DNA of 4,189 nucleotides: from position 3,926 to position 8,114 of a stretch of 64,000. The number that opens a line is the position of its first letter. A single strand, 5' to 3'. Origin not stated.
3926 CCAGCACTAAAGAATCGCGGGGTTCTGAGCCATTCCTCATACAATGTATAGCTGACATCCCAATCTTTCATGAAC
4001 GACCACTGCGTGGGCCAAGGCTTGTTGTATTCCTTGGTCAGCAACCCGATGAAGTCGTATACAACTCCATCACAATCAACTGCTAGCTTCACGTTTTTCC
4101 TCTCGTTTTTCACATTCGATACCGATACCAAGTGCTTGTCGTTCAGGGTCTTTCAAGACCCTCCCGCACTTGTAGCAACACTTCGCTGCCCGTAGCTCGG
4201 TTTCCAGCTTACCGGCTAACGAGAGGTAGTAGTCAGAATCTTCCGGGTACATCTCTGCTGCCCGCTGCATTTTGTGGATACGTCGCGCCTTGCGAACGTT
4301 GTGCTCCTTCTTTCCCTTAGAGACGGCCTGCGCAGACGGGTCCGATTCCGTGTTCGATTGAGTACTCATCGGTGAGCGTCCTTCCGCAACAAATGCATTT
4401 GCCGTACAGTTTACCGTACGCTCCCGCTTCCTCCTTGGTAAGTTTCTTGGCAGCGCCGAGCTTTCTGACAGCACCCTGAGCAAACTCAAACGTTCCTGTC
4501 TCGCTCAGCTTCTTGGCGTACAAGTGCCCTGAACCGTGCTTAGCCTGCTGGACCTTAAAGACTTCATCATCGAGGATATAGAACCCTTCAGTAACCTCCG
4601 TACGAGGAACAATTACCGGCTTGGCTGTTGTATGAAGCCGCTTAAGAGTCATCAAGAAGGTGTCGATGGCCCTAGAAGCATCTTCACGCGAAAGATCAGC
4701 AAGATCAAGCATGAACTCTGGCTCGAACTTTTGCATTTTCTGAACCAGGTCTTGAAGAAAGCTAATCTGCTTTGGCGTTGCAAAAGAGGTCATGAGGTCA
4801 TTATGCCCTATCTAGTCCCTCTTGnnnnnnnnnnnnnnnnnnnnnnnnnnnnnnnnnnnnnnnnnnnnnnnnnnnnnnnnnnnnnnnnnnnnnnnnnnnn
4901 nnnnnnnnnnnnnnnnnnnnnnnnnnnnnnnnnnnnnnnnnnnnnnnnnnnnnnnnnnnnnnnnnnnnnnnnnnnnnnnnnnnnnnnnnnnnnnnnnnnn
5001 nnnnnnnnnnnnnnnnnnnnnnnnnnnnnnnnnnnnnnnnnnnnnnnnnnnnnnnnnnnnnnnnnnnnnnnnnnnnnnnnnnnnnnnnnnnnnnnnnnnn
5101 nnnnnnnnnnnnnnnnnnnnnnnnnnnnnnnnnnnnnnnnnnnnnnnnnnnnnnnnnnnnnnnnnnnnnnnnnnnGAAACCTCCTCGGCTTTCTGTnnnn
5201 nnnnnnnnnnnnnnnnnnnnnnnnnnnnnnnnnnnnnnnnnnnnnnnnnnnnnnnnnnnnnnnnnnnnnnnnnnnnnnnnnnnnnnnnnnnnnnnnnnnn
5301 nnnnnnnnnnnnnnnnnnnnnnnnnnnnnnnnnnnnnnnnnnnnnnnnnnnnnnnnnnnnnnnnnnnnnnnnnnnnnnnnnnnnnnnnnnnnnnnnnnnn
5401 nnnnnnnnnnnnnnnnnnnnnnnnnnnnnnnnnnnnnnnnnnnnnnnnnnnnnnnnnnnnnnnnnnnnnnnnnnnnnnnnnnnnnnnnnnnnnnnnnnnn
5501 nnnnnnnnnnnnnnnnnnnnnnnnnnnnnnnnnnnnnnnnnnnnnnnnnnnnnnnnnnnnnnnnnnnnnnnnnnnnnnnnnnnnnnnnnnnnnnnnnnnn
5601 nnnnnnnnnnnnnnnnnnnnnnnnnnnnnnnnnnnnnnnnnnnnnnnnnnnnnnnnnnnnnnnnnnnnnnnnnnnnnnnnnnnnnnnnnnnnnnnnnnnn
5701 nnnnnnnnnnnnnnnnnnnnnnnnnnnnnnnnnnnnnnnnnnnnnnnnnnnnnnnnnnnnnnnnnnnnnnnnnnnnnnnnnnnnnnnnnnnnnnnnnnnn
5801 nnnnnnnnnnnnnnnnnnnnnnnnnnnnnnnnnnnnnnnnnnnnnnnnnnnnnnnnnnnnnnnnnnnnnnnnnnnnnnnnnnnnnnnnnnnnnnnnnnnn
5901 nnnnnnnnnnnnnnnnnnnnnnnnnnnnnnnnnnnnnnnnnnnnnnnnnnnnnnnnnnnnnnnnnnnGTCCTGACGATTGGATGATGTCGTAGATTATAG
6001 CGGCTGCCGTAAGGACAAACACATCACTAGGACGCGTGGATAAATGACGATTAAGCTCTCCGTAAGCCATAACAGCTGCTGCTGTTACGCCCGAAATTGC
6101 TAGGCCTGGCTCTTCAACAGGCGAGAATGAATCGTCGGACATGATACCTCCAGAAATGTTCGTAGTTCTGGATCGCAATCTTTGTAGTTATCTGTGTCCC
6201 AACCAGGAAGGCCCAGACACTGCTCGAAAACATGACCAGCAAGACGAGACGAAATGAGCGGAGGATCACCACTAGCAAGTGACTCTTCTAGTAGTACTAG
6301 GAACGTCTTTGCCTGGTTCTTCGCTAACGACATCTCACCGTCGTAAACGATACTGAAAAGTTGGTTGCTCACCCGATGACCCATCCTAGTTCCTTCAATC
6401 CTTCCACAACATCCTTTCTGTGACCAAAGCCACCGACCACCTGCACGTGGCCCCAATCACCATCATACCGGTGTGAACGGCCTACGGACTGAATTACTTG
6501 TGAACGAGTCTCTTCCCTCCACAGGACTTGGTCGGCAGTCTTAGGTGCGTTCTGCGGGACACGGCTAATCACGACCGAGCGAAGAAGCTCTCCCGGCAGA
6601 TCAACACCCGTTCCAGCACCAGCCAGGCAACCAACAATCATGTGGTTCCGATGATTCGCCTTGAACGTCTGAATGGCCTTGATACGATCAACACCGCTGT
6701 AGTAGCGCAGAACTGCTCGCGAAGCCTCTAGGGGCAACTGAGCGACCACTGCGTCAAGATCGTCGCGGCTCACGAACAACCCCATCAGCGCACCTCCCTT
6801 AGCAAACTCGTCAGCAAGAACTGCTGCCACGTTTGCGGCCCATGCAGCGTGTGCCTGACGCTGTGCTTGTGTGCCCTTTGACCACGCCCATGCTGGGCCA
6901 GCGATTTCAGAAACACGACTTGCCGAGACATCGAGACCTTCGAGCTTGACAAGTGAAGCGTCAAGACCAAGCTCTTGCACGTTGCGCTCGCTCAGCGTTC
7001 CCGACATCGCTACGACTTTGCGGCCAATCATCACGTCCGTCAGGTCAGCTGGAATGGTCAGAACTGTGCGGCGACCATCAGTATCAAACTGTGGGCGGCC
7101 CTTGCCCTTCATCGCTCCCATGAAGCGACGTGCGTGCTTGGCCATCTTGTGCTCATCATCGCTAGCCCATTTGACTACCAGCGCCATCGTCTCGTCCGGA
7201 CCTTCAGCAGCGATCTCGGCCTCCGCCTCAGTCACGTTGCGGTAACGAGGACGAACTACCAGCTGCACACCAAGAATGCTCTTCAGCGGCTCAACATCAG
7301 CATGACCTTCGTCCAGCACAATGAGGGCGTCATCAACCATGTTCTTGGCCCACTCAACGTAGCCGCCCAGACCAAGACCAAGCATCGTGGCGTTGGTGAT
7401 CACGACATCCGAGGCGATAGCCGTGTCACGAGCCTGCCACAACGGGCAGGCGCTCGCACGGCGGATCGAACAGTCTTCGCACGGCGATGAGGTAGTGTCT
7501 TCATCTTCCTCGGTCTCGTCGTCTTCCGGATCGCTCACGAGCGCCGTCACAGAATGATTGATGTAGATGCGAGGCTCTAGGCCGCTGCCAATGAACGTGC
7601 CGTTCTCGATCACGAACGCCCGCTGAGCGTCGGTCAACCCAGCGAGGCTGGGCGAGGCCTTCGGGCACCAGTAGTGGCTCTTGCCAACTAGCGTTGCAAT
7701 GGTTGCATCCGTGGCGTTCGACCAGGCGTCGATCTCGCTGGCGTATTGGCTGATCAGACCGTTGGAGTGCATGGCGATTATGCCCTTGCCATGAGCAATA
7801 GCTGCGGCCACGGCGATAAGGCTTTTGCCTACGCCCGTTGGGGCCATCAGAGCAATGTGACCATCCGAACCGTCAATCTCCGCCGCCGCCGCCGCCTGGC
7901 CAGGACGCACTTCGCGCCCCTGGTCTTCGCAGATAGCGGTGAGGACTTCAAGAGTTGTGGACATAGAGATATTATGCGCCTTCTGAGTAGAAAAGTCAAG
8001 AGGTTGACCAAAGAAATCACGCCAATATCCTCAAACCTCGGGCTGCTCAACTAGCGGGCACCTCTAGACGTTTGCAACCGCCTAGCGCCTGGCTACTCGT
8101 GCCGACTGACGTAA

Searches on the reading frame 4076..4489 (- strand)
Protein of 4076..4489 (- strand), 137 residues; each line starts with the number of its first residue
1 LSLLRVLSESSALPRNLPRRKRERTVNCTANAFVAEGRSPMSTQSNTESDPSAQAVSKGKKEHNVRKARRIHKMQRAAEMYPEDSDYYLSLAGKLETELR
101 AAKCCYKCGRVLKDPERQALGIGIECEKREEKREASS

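Call 50: search_protein_families(library=pfam, proteins=[window:4076-4489:-], max_evalue=0.001)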
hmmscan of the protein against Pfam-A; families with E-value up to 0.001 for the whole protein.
window:4076-4489:- (137 aa): 1 family
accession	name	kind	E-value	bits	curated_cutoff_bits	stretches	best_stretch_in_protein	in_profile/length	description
PF19474.4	DUF6011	-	0.00041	20.3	26.6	1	103-129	9-35/37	Family of unknown function (DUF6011)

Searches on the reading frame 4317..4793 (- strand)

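Call 30: search_protein_families(library=pfam, proteins=[window:4317-4793:-], max_evalue=0.01)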
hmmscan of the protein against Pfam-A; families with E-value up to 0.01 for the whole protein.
window:4317-4793:- (158 aa): 1 family
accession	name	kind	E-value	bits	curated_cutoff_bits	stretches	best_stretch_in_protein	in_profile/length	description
PF19474.4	DUF6011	-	5.3e-13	48.7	26.6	1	124-158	2-36/37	Family of unknown function (DUF6011)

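Call 31: search_protein_families(library=phrogs, proteins=[window:4317-4793:-], max_evalue=0.001)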
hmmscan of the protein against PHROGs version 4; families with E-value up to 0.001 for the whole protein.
window:4317-4793:- (158 aa): 6 families
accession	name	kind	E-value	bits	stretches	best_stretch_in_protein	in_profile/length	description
phrog_636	-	unknown function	4.4e-30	106.8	1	3-157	36-231/254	-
phrog_12580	-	unknown function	1.5e-16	61.4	1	65-157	163-255/256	-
phrog_4046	-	unknown function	5.4e-14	53.4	1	119-157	260-298/301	-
phrog_6032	-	unknown function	8.3e-10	39.8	1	119-157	235-273/296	-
phrog_25989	-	unknown function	1.5e-06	29.3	1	129-157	1-29/70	-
phrog_20259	-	unknown function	0.00024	22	1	131-157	110-136/140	-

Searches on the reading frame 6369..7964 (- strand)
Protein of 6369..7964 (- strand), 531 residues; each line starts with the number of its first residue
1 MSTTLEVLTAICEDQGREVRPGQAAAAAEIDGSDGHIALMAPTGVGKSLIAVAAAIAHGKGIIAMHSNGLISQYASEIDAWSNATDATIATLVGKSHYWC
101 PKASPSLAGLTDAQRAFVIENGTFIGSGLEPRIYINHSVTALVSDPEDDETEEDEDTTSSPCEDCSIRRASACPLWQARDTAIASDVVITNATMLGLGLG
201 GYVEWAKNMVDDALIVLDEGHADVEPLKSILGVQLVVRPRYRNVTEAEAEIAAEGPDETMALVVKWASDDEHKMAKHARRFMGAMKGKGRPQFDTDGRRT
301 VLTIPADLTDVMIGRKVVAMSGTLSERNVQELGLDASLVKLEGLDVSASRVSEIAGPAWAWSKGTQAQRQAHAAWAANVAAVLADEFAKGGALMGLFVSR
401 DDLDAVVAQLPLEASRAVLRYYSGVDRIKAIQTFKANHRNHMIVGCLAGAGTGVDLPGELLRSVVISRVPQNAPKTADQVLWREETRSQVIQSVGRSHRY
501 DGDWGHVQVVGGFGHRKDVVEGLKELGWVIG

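Call 7: search_protein_families(library=pfam, proteins=[window:6369-7964:-])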
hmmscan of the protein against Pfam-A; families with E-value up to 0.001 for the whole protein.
window:6369-7964:- (531 aa): 2 families
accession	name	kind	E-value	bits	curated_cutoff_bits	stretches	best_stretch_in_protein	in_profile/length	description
PF13307.12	Helicase_C_2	-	2.6e-07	31.3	25.3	1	391-507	10-147/170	Helicase C-terminal domain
PF00270.35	DEAD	-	2.1e-05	24.7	26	1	21-96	2-83/167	DEAD/DEAH box helicase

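Call 15: find_related_loci(query=window:6369-7964:-, collection=viral_contigs, flank=3000)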
Query window:6369-7964:- (531 aa) in viral_contigs; peptide patterns used: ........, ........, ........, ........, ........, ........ (x = any residue, [..] = any of these).
27 stretches matched a pattern, but none encodes a relative of the query by tblastn (E <= 1e-3).

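Call 16: find_homologous_proteins(query=window:6369-7964:-)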
Query window:6369-7964:- (531 aa): 23 proteins with E <= 0.001 among 8000 candidates.
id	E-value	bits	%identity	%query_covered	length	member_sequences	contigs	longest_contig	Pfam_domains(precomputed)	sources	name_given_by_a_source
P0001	0.0e+0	1181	100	100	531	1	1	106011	PF00270.36,PF13307.13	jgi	jgi:Rad3-related DNA helicase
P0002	1.8e-195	669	59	100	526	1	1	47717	PF13307.13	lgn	-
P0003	3.9e-176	605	55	100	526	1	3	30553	PF00270.36,PF13307.13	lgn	-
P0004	9.2e-175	600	53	100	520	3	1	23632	PF00270.36,PF13307.13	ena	-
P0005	1.7e-173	596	54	97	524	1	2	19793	PF00270.36,PF13307.13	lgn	-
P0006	2.8e-173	595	54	100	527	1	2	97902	PF00270.36,PF13307.13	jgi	jgi:Rad3-related DNA helicase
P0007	4.1e-171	588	53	100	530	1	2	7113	PF00270.36,PF13307.13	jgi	jgi:Rad3-related DNA helicase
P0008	1.1e-170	587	53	100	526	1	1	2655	PF00270.36,PF13307.13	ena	-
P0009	7.4e-170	584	54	98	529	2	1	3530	PF00270.36,PF13307.13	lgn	-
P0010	5.2e-169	581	54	100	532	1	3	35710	PF00270.36,PF13307.13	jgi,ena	-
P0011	1.5e-168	580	54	100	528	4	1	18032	PF13307.13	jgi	jgi:Rad3-related DNA helicase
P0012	4.0e-166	572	54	99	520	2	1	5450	PF00270.36,PF13307.13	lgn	-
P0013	2.8e-163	562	53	99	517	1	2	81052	PF00270.36,PF13307.13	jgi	jgi:Rad3-related DNA helicase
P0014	3.9e-162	559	52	99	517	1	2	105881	PF00270.36,PF13307.13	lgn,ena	-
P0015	7.4e-162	558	54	99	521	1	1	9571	PF00270.36,PF13307.13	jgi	-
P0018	1.9e-146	507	49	100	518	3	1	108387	PF13307.13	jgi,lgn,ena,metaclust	metaclust:\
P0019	1.6e-134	468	46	99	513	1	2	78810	PF00270.36,PF13307.13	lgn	-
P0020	3.8e-134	466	46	100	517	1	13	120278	PF00270.36,PF13307.13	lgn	-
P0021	2.3e-131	457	46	100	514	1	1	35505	PF00270.36,PF13307.13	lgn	-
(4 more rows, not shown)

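Call 17: find_encoding_contigs(protein=P0001, flank=10000, max_places=2)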
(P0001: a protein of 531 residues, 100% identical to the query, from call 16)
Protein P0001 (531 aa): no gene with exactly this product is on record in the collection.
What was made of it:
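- Tried and rejected: The exact helicase protein is not on record in the contig index, so the window's own gene calls and source sample could not be retrieved (call 17).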

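Call 18: find_encoding_contigs(protein=P0002, flank=10000, max_places=2)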
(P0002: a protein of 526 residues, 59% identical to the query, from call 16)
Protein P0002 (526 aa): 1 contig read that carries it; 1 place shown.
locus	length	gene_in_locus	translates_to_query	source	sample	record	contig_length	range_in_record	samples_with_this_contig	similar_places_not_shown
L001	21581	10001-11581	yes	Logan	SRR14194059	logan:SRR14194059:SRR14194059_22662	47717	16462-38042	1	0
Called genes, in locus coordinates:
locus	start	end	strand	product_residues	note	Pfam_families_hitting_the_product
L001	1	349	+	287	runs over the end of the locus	PF08401:ArdcN, PF18818:MPTase-PolyVal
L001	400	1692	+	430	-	PF09414:RNA_ligase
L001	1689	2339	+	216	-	PF10127:RlaP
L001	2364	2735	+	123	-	-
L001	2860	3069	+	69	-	-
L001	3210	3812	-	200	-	-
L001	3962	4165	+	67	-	-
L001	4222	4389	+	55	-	-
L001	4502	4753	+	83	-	-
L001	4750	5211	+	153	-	PF08433:KTI12, PF13481:AAA_25 (faint), PF13671:AAA_33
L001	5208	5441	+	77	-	-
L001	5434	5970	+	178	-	PF00239:Resolvase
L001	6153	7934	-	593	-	-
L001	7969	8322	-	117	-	-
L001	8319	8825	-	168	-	-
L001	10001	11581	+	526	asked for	PF13307:Helicase_C_2 (weak)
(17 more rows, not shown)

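Call 19: find_encoding_contigs(protein=P0006, flank=10000, max_places=2)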
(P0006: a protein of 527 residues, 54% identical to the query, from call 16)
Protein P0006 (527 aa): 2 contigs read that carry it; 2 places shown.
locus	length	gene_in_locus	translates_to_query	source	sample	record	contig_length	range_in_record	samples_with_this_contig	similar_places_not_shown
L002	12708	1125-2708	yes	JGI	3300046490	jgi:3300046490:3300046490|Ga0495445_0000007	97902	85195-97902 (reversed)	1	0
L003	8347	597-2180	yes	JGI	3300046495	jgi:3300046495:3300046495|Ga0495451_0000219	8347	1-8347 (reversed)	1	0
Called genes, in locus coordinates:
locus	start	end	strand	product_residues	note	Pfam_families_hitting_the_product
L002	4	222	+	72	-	-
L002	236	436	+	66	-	-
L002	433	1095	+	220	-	PF00149:Metallophos (weak)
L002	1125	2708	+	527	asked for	PF00270:DEAD (faint), PF13307:Helicase_C_2 (weak)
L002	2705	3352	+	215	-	PF19474:DUF6011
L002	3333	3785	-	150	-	-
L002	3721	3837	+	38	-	-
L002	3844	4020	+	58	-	-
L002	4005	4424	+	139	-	PF01583:APS_kinase (weak), PF08433:KTI12 (weak), PF13671:AAA_33, PF13207:AAA_17 (weak)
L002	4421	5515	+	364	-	PF09511:RNA_lig_T4_1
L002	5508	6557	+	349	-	PF21189:PHA02142, PF09414:RNA_ligase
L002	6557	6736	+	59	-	-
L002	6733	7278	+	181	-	PF21448:DNMK (weak)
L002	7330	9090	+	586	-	PF23802:DUF7178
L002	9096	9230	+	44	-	-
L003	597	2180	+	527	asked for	PF00270:DEAD (faint), PF13307:Helicase_C_2 (weak)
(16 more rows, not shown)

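Call 21: find_encoding_contigs(protein=P0014, flank=10000, max_places=1)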
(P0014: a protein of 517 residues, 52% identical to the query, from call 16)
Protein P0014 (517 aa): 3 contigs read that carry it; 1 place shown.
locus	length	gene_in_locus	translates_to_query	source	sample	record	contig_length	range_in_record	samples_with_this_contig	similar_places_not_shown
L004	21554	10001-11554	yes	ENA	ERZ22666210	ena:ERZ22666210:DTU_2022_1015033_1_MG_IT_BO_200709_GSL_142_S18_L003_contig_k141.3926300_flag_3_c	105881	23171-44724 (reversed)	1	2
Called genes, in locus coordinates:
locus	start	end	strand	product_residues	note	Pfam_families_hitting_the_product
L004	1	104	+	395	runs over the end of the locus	PF01743:PolyA_pol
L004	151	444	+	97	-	-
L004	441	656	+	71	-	-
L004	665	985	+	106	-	-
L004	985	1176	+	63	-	-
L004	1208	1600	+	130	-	-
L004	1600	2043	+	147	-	-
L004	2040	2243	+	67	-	-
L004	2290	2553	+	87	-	-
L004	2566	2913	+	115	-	-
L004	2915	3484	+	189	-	PF00239:Resolvase, PF13936:HTH_38 (faint)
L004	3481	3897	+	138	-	-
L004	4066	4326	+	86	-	-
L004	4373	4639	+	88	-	-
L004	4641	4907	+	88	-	-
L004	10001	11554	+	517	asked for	PF00270:DEAD (faint), PF13307:Helicase_C_2 (weak)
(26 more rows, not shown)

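Call 22: find_encoding_contigs(protein=P0018, flank=10000, max_places=1)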
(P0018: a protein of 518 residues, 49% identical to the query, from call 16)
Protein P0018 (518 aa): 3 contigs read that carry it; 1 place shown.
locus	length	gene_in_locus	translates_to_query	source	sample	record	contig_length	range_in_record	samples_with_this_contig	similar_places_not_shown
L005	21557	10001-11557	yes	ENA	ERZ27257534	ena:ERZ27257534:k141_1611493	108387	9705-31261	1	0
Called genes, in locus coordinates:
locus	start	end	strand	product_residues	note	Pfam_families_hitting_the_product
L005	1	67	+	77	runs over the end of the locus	-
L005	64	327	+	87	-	-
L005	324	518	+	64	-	-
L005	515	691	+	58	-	-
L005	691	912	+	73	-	-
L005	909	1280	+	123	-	-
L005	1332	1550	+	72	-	-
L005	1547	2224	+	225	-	PF00239:Resolvase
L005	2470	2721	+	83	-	-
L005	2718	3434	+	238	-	-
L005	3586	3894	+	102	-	-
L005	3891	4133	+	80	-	-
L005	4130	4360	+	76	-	-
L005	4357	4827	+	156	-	-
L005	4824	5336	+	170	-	-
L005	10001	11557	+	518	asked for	PF13307:Helicase_C_2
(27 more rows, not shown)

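Call 23: find_encoding_contigs(protein=P0020, flank=10000, max_places=1)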
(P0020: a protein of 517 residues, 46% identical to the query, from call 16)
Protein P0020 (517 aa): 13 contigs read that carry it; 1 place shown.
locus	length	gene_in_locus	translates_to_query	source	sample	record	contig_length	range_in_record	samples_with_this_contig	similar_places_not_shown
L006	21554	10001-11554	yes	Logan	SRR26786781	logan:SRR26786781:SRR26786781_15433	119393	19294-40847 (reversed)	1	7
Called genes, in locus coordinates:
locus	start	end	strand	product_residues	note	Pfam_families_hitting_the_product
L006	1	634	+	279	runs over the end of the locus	PF00156:Pribosyltran (weak)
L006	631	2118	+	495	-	PF18127:NAMPT_N, PF04095:NAPRTase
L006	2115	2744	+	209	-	-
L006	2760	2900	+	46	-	-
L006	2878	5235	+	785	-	PF02452:PemK_toxin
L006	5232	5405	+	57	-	-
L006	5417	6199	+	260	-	PF10127:RlaP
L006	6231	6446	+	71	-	-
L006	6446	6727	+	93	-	-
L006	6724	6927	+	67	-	-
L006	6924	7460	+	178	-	PF10263:SprT-like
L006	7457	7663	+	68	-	-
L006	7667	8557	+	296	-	PF08401:ArdcN, PF18818:MPTase-PolyVal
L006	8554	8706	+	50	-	-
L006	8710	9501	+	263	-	-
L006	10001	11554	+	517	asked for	PF00270:DEAD (faint), PF13307:Helicase_C_2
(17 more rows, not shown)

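Call 24: find_encoding_contigs(protein=P0013, flank=10000, max_places=1)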
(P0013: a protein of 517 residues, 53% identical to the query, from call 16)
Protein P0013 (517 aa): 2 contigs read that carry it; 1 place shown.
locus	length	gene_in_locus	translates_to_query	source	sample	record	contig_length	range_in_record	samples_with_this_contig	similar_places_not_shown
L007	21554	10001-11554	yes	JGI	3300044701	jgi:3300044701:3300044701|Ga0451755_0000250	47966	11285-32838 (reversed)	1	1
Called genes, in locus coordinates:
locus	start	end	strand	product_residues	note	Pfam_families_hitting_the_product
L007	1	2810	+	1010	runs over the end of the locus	PF12294:DUF3626 (faint)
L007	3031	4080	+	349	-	-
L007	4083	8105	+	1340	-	-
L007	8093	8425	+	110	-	-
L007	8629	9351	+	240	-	PF25735:Phage_L5_gp82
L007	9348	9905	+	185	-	PF00239:Resolvase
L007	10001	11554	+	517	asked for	PF00270:DEAD (faint), PF13307:Helicase_C_2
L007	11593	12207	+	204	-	PF19474:DUF6011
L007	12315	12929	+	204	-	-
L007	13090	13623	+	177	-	PF21448:DNMK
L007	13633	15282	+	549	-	PF23802:DUF7178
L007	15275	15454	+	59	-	-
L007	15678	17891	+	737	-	PF14528:LAGLIDADG_3 (weak), PF03237:Terminase_6N, PF17289:Terminase_6C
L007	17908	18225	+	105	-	-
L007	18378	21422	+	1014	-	PF17975:RNR_Alpha, PF21995:RNR-II_ins_dom, PF02867:Ribonuc_red_lgC, PF14890:Intein_splicing (weak), PF14528:LAGLIDADG_3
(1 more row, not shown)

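Call 55: find_related_loci(query=A2, collection=genome_contigs, flank=6000)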
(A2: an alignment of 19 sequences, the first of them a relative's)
Query A2 (531 aa) in genome_contigs; peptide patterns used: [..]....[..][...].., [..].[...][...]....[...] (x = any residue, [..] = any of these).
11 stretches matched a pattern, but none encodes a relative of the query by tblastn (E <= 1e-3).
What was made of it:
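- Tried and rejected: IMG/VR and GTDB genome scans with the helicase: no relatives, so there is no prophage or binned copy to name the host (calls 15, 55).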

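Call 73: find_encoding_contigs(protein=P0003, flank=10000, max_places=1)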
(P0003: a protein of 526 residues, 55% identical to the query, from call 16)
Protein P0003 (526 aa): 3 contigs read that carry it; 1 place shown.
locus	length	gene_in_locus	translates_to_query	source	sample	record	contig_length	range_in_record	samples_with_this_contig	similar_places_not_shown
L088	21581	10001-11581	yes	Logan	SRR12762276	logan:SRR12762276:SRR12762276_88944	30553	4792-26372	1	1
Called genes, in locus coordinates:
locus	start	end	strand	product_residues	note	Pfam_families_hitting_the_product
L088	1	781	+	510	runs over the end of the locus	-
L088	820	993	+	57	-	-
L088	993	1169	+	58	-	-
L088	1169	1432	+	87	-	-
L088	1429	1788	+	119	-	PF25735:Phage_L5_gp82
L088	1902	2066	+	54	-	-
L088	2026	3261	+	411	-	PF01743:PolyA_pol, PF12627:PolyA_pol_RNAbd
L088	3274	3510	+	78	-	-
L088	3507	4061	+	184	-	PF00239:Resolvase, PF13936:HTH_38 (weak)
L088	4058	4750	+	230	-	PF00149:Metallophos, PF12850:Metallophos_2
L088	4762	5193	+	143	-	-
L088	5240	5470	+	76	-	-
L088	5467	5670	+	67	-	-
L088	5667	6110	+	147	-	-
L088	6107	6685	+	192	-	-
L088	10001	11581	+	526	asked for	PF00270:DEAD (faint), PF13307:Helicase_C_2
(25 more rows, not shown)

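Call 74: find_encoding_contigs(protein=P0010, flank=10000, max_places=1)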
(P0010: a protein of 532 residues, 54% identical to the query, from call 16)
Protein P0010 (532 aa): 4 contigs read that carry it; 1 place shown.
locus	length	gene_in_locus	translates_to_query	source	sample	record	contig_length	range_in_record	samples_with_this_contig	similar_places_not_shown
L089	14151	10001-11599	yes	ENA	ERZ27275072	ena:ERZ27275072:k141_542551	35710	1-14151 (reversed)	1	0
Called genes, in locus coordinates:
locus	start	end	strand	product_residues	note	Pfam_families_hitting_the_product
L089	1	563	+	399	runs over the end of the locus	-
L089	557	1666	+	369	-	-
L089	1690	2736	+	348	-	-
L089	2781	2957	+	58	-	-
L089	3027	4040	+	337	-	-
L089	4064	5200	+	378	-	-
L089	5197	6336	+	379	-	-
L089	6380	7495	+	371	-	PF01028:Topoisom_I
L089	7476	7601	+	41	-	-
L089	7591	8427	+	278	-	PF25735:Phage_L5_gp82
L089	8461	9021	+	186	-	PF00239:Resolvase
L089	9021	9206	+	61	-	-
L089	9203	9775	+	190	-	-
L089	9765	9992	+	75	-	-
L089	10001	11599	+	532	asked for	PF00270:DEAD (faint), PF13307:Helicase_C_2 (weak)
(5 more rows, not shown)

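Call 75: find_encoding_contigs(protein=P0019, flank=10000, max_places=1)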
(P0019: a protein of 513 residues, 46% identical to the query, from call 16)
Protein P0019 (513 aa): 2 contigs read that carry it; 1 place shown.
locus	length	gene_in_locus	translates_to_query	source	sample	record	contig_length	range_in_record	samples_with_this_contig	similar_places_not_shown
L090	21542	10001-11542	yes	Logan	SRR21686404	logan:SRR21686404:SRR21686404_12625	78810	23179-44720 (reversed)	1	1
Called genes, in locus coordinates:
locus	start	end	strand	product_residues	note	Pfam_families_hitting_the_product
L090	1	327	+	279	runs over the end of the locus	-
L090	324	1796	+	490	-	PF18127:NAMPT_N, PF04095:NAPRTase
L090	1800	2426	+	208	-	-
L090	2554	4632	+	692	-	PF02452:PemK_toxin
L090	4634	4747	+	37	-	-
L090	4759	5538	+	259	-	PF10127:RlaP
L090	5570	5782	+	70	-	-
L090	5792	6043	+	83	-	-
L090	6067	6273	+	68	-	-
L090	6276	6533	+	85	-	-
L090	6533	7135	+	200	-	PF10263:SprT-like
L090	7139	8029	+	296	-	PF08401:ArdcN, PF18818:MPTase-PolyVal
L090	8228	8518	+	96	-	-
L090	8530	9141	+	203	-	PF01068:DNA_ligase_A_M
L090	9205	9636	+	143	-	PF14743:DNA_ligase_OB_2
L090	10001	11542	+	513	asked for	PF00270:DEAD (faint), PF13307:Helicase_C_2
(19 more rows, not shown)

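Call 76: find_encoding_contigs(protein=P0021, flank=10000, max_places=1)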
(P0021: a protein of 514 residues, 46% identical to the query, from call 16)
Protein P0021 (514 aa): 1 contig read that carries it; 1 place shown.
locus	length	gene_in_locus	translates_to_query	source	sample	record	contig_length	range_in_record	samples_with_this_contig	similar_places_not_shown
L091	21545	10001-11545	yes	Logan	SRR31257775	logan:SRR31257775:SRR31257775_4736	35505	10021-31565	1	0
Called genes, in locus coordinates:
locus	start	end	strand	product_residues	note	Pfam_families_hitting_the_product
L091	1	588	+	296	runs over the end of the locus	PF01510:Amidase_2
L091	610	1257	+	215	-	PF18896:SLT_3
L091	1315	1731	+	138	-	-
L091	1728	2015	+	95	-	-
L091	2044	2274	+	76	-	-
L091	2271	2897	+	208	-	-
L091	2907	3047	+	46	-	-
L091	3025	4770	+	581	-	-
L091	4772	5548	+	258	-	PF10127:RlaP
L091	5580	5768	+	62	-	-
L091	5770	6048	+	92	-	-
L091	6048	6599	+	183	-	PF10263:SprT-like (weak)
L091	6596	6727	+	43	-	-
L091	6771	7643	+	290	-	PF08401:ArdcN, PF18818:MPTase-PolyVal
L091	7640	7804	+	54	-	-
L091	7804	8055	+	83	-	-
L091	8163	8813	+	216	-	PF02397:Bac_transf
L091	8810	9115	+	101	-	-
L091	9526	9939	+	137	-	-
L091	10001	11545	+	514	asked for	PF00270:DEAD (faint), PF13307:Helicase_C_2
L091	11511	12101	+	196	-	PF19474:DUF6011 (weak)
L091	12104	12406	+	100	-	-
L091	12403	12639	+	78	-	-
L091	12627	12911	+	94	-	-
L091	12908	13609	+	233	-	PF04542:Sigma70_r2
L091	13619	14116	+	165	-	PF01844:HNH, PF14279:HNH_5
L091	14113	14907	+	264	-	PF00149:Metallophos, PF12850:Metallophos_2 (weak)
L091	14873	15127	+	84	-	-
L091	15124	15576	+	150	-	-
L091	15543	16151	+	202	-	PF08433:KTI12, PF13671:AAA_33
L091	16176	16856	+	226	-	-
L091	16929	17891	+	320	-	-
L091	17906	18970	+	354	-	PF09511:RNA_lig_T4_1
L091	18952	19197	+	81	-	-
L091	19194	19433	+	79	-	-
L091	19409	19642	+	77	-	PF19474:DUF6011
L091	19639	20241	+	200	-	PF21448:DNMK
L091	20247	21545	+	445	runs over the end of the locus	-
